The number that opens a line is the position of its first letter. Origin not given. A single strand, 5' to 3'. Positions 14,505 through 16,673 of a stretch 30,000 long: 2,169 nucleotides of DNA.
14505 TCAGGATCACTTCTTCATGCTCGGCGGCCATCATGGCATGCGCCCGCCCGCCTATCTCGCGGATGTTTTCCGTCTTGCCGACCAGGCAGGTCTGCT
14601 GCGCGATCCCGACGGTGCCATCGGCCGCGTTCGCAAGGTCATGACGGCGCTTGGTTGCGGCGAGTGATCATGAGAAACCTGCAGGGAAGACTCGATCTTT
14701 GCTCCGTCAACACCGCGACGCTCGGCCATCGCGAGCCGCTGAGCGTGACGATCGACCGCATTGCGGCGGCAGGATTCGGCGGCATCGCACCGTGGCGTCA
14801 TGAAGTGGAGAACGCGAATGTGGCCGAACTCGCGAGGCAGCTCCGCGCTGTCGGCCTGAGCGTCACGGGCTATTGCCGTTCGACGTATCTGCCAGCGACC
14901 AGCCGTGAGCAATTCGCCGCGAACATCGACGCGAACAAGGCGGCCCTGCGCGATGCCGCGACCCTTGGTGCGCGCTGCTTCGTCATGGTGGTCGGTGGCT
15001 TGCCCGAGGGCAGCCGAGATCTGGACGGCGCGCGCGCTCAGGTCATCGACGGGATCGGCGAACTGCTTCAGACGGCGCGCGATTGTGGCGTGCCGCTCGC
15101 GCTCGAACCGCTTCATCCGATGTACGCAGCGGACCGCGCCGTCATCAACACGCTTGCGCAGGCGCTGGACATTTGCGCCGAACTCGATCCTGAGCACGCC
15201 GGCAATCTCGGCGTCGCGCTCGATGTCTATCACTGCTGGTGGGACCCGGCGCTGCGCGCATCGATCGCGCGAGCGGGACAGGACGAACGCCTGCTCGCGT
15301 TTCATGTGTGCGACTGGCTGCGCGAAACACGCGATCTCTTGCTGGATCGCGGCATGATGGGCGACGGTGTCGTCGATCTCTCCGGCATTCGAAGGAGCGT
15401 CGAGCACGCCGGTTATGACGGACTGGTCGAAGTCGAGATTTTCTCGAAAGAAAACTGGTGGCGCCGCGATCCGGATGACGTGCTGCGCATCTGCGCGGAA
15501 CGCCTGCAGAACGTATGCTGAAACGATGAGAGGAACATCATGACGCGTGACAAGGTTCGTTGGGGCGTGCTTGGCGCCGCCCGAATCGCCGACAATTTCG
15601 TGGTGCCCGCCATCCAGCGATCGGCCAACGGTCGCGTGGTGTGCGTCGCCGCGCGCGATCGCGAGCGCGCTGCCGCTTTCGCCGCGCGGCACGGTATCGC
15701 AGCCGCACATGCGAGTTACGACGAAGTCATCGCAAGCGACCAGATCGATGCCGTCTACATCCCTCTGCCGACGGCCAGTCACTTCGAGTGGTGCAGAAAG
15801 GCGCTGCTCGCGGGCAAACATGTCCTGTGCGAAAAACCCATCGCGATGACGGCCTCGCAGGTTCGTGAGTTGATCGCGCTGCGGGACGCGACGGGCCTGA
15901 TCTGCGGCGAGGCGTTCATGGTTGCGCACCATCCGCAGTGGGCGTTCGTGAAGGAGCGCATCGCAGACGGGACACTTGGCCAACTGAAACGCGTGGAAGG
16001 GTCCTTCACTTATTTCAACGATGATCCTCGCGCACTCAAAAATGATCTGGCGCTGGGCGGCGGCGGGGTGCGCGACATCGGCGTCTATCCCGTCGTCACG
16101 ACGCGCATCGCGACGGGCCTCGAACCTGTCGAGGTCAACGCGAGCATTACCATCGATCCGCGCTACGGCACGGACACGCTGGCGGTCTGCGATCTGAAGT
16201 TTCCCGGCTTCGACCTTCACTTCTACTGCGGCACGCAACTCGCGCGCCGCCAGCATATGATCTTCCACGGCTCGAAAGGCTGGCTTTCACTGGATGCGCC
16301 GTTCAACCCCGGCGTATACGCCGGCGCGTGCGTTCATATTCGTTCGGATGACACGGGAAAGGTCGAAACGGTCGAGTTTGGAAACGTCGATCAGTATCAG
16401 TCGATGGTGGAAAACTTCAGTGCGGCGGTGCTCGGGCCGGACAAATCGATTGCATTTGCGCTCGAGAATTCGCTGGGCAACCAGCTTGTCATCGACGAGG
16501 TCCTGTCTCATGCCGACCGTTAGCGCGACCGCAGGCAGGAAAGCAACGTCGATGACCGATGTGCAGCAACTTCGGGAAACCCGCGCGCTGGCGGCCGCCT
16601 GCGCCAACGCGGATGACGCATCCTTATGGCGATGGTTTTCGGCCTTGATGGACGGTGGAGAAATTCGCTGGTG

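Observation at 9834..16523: Five-gene operon joining acyl-CoA enzymes to sugar-type enzymes, with a divergent CoA-transferase; no pathway match I can recognise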

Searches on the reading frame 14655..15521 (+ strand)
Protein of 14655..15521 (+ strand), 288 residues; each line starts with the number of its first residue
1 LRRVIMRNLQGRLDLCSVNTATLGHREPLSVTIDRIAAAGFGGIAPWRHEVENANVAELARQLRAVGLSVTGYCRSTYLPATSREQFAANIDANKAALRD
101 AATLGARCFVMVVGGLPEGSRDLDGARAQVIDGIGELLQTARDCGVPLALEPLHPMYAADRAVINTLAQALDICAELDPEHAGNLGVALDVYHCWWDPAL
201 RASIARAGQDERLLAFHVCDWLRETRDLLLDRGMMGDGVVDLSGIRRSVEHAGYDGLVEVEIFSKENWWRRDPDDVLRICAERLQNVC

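Call 3: search_protein_families(library=pfam, proteins=[window:14655-15521:+])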
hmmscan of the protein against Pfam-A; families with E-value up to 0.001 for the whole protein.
window:14655-15521:+ (288 aa): 1 family
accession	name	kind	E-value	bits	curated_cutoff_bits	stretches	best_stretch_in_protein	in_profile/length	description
PF01261.30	AP_endonuc_2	-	1.3e-38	133.6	31.1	1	33-274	1-244/249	Xylose isomerase-like TIM barrel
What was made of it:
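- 14670..15521 (+): Xylose-isomerase-like (AP_endonuc_2) TIM-barrel enzyme, the almost invariable neighbour of DUF993. Pfam (call 3).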

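Call 4: search_protein_families(library=ncbifam, proteins=[window:14655-15521:+])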
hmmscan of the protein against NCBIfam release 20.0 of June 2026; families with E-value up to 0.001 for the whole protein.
window:14655-15521:+ (288 aa): 5 families
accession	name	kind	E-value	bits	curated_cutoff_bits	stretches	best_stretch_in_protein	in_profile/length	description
NF041099.2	keto_glucon_epim_IolO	equivalog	5e-08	32.6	300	1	91-266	92-250/269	5-keto-L-gluconate epimerase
NF042435.1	DhshikDhtase_QuiC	equivalog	1.8e-07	30.1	1200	1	26-265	11-243/635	3-dehydroshikimate dehydratase QuiC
TIGR03234.1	OH-pyruv-isom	equivalog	1.4e-05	24.6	353.45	1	77-261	72-239/254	hydroxypyruvate isomerase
NF051856.1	PsicseEpim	equivalog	8.9e-05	22.4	300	1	123-264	122-247/287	D-psicose 3-epimerase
NF043033.1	OxoTetrIsom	equivalog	0.00018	21.4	325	1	87-195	83-179/251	2-oxo-tetronate isomerase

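Call 39: search_solved_structures(query=window:14670-15521:+, max_evalue=0.001)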
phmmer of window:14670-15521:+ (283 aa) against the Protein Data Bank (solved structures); distinct sequences matched with E-value up to 0.001: 6.
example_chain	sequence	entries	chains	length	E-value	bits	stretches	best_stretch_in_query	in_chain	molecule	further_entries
3qc0_A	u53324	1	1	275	6e-89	301.4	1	11-283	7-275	sugar isomerase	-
3ju2_A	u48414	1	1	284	6.3e-89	301.4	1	10-283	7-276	uncharacterized protein SMc04130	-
7vpf_A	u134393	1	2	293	4.3e-64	219.9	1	28-274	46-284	Xylose isomerase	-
1i60_A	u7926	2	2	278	5.1e-06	29.3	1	90-266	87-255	IOLI PROTEIN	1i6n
8yeb_A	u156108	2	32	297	0.0001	25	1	96-260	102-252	Ketose 3-epimerase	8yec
5zfs_A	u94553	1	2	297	0.00011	24.9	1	96-260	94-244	D-allulose-3-epimerase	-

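Call 79: find_homologous_proteins(query=window:14670-15521:+, max_evalue=1e-20)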
Query window:14670-15521:+ (283 aa): 7934 proteins with E <= 1e-20 among 8000 candidates; the best 120 are listed.
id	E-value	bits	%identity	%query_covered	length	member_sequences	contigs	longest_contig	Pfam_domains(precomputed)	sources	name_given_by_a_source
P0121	9.4e-188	640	100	100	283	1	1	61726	PF01261.31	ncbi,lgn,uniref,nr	ncbi:AP endonuclease, family 2 domain protein [Caballeronia pedi]|uniref:AP endonuclease, family 2 d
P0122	2.5e-179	613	94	100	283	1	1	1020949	PF01261.31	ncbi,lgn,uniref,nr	ncbi:hypothetical protein BTHE68_46040 [Burkholderia sp. THE68]|uniref:sugar phosphate isomerase/epi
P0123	2.8e-179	613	95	100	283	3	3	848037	PF01261.31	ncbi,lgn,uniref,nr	ncbi:TIM barrel protein [Caballeronia sp. NK8]|uniref:sugar phosphate isomerase/epimerase family pro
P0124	3.8e-179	612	95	100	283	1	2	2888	PF01261.31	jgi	jgi:sugar phosphate isomerase/epimerase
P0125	2.4e-171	587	91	100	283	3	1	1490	PF01261.31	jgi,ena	-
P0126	3.0e-169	580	90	100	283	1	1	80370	PF01261.31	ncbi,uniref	ncbi:sugar phosphate isomerase/epimerase [Caballeronia jiangsuensis]|uniref:Sugar phosphate isomeras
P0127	2.7e-165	567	86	100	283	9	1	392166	PF01261.31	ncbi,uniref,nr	ncbi:sugar phosphate isomerase/epimerase family protein [Caballeronia sp. GAWG2-1]|uniref:sugar phos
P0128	1.7e-162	558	85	100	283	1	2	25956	PF01261.31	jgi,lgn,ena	-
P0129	5.1e-161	553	84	100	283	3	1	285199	PF01261.31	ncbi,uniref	ncbi:sugar phosphate isomerase/epimerase family protein [Caballeronia glebae]|uniref:sugar phosphate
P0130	5.2e-161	553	84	100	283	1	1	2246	PF01261.31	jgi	jgi:sugar phosphate isomerase/epimerase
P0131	1.1e-157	542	83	100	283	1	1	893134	PF01261.31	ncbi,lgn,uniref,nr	ncbi:sugar phosphate isomerase/epimerase family protein [Paraburkholderia susongensis]|uniref:Sugar 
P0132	9.6e-156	535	81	100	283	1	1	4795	PF01261.31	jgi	jgi:sugar phosphate isomerase/epimerase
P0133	1.1e-155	535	82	100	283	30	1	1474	PF01261.31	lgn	-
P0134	1.9e-155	534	82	100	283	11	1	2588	PF01261.31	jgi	jgi:sugar phosphate isomerase/epimerase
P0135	6.0e-154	530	80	100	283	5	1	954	PF01261.31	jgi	jgi:sugar phosphate isomerase/epimerase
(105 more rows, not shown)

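Call 87: predict_structure(alignment_id=A2)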
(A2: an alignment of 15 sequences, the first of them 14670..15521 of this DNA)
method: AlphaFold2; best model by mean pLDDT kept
length: 283 residues; sequences in the alignment: 15
mean_pLDDT: 86.6   pTM: 0.88
mean pLDDT of the five models: 86.6, 85.1, 85.0, 84.1, 83.8
residues with pLDDT >= 90: 159; 70-90: 86; 50-70: 32; < 50: 6
segments of 3 or more residues with pLDDT < 50: 226-228
pLDDT, mean of each block of 10 residues (from residue 1): 79 88 92 96 89 97 90 87 94 96 88 82 93 96 92 68 96 94 91 94 96 66 50 75 93 81 77 88 78
secondary structure, 60 per line:
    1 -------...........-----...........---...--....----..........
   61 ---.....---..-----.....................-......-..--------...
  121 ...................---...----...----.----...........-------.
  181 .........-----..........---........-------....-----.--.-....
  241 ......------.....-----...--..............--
elements in order: E11-14 H15-18 H24-34 E38-40 H43-46 H51-60 E64-68 H79-99 E101-106 H118-139 E143-145 H162-172 E180-185 H186-189 H195-204 E208-215 H223-226 H237-246 E253-257 H268-281

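Call 93: fold_search(model_id=the predicted structure, library=pdb)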
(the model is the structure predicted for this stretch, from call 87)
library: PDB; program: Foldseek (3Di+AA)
matches with E <= 10: 1826; with E <= 0.001: 518
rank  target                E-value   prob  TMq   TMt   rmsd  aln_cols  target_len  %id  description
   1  3qc0                  1.4e-30  1.00  0.89  0.91   2.5       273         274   52  Crystal structure of a sugar isomerase (SMc04130) from SINORHIZOBIUM MELILOTI 1021 at 1.45 A resolution (released 2011-04-06)
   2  3ju2                  2.0e-30  1.00  0.90  0.92   2.5       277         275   51  CRYSTAL STRUCTURE OF PROTEIN SMc04130 FROM Sinorhizobium meliloti 1021 (released 2009-09-22)
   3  7vpf_A                7.9e-25  1.00  0.89  0.92   2.7       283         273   44  Crystal structure of a novel putative sugar isomerase from the psychrophilic bacterium Paenibacillus sp. R4 (released 2021-12-29)
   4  1i60                  5.2e-15  1.00  0.76  0.77   3.9       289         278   19  Structural genomics, IOLI protein (released 2002-03-13)
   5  2hk0_A                2.3e-13  1.00  0.75  0.73   4.2       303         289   20  Crystal structure of D-psicose 3-epimerase (DPEase) in the absence of substrate (released 2006-08-29)
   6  6wn6_A                4.8e-13  1.00  0.72  0.77   3.8       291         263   22  Crystal structure of 3-keto-D-glucoside 4-epimerase, YcjR, from E. coli, apo form (released 2020-06-10)
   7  3vni_B                9.2e-13  1.00  0.74  0.73   4.3       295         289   18  Crystal structures of D-Psicose 3-epimerase from Clostridium cellulolyticum H10 and its complex with ketohexose sugars (released 2012-08-01)
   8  1k77                  1.0e-12  1.00  0.69  0.75   3.2       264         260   20  Crystal Structure of EC1530, a Putative Oxygenase from Escherichia coli (released 2002-03-13)
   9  6wn6_B                1.6e-12  1.00  0.73  0.78   3.8       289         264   22  Crystal structure of 3-keto-D-glucoside 4-epimerase, YcjR, from E. coli, apo form (released 2020-06-10)
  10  5hmq_E                2.1e-12  1.00  0.72  0.35   4.4       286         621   20  xylose isomerase-like TIM barrel/4-hydroxyphenylpyruvate dioxygenase fusion protein (released 2016-10-19)
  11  3vnj_A                3.0e-12  1.00  0.76  0.74   3.8       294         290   18  Crystal structures of D-Psicose 3-epimerase with D-psicose from Clostridium cellulolyticum H10 (released 2012-08-01)
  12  4pgl_B                3.0e-12  1.00  0.74  0.73   4.3       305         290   19  Crystal structure of engineered D-tagatose 3-epimerase PcDTE-ILS6 (released 2014-10-22)
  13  3vnk_A                3.4e-12  1.00  0.75  0.73   4.0       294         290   18  Crystal structures of D-Psicose 3-epimerase with D-fructose from Clostridium cellulolyticum H10 (released 2012-08-01)
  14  5hmq_B                3.4e-12  1.00  0.72  0.35   4.2       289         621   20  xylose isomerase-like TIM barrel/4-hydroxyphenylpyruvate dioxygenase fusion protein (released 2016-10-19)
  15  3kws_A                4.3e-12  1.00  0.68  0.73   4.8       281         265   19  Crystal structure of Putative sugar isomerase (YP_001305149.1) from Parabacteroides distasonis ATCC 8503 at 1.68 A res (released 2009-12-22)
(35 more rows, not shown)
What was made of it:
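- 14670..15521 (+): Closest structures are SMc04130 (3QC0, 3JU2) and 7VPF, a 'putative sugar isomerase' (calls 39, 93).
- The TIM barrel gives weak hits to QuiC, IolO, IolI and AsbF (calls 4, 93).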

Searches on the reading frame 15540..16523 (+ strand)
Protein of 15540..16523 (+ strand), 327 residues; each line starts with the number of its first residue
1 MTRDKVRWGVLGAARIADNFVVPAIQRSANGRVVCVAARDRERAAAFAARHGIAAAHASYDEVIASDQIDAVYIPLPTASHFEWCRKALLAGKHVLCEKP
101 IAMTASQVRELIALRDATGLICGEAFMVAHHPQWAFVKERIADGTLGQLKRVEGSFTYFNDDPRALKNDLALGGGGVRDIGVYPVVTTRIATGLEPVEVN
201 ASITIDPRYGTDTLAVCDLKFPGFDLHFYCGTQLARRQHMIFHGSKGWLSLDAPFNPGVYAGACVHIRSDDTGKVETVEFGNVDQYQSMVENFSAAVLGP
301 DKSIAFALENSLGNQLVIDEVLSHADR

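Call 3: search_protein_families(library=pfam, proteins=[window:15540-16523:+])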
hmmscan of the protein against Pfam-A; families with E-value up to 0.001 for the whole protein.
window:15540-16523:+ (327 aa): 2 families
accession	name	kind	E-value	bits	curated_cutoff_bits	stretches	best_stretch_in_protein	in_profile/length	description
PF01408.29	GFO_IDH_MocA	-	9.3e-25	88.1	24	1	6-123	1-117/120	Oxidoreductase family, NAD-binding Rossmann fold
PF22725.1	GFO_IDH_MocA_C3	-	1.2e-17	64.5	27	1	136-249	3-123/124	GFO/IDH/MocA C-terminal domain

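Call 4: search_protein_families(library=ncbifam, proteins=[window:15540-16523:+])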
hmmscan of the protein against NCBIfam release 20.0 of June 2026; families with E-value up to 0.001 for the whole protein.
window:15540-16523:+ (327 aa): 9 families
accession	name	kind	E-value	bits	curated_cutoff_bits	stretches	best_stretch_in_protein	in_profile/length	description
NF041392.1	XylDh_Gfo6_Halo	equivalog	5.4e-32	110.9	350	1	3-304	14-321/350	D-xylose 1-dehydrogenase Gfo6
TIGR04380.1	myo_inos_iolG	equivalog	4.4e-24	85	355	1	6-202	2-195/330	inositol 2-dehydrogenase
NF052479.1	LevoglcsnDh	equivalog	5.7e-17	61.5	650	1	35-183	40-193/386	levoglucosan dehydrogenase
NF008607.0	PRK11579.1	subfamily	6.4e-17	61.6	330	1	3-176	2-172/346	oxidoreductase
NF040723.1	UDP-GlcNAcDh_Arch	equivalog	1.8e-13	50.7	450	1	7-150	2-142/302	UDP-N-acetylglucosamine 3-dehydrogenase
NF007574.0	PRK10206.1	equivalog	4.5e-13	49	352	1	55-161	52-158/345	oxidoreductase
NF052679.1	InsChiInosDhIolG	equivalog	2e-12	46.8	540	1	6-149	3-148/343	bifunctional inositol 2-dehydrogenase/D-chiro-inositol 1-dehydrogenase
NF058563.1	BT_2159_fam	equivalog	5.3e-07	29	650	1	7-150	2-144/350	disaccharide 3-dehydrogenase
NF058561.1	BT_2158_fam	equivalog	7.7e-07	28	750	1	37-154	63-182/487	glycoside 3-dehydrogenase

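Call 40: search_solved_structures(query=window:15540-16523:+, max_evalue=1e-15)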
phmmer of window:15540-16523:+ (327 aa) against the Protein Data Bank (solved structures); distinct sequences matched with E-value up to 1e-15: 19.
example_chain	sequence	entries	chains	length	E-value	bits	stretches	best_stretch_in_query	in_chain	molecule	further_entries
4had_A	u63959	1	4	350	3.1e-81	276.5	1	5-322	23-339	Probable oxidoreductase protein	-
3rbv_A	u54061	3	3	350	1.2e-37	133.3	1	4-321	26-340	Sugar 3-ketoreductase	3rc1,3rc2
3rc7_A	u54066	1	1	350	4.3e-37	131.5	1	4-321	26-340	Sugar 3-ketoreductase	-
3rcb_A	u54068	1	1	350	4.4e-37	131.5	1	4-321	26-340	Sugar 3-ketoreductase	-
3rc9_A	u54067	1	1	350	8.6e-37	130.5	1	4-321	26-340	Sugar 3-ketoreductase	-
1ydw_A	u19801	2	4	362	4.2e-31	111.8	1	2-195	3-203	AX110P-like protein | Probable oxidoreductase At4g09670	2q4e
3evn_A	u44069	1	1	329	1.2e-30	110.3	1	2-252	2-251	Oxidoreductase, Gfo/Idh/MocA family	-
2o48_X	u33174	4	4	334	1.6e-27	100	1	6-251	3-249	Dimeric dihydrodiol dehydrogenase | Trans-1,2-dihydrobenzene-1,2-diol dehydrogenase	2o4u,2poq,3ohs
5a02_A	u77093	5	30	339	2.3e-26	96.3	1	5-254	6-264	ALDOSE-ALDOSE OXIDOREDUCTASE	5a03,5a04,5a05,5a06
3e9m_A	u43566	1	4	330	3.3e-26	95.7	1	1-249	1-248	Oxidoreductase, Gfo/Idh/MocA family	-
2glx_A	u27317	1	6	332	1.5e-25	93.5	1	7-201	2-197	1,5-anhydro-D-fructose reductase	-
4koa_A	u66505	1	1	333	2.3e-25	93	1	6-201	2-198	1,5-anhydro-D-fructose reductase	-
1ofg_A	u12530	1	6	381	1.6e-22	83.7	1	7-208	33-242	GLUCOSE-FRUCTOSE OXIDOREDUCTASE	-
1ryd_A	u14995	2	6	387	1.6e-22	83.6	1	7-208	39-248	glucose-fructose oxidoreductase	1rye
1h6a_A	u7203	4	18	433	2.1e-22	83.2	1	7-208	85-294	PRECURSOR FORM OF GLUCOSE-FRUCTOSE OXIDOREDUCTASE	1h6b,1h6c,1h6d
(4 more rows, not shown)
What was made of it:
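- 15540..16523 (+): Gfo/Idh/MocA oxidoreductase, a lineage-specific last gene of the rightward operon. PDB 4HAD, then sugar ketoreductases and dihydrodiol dehydrogenases (call 40).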
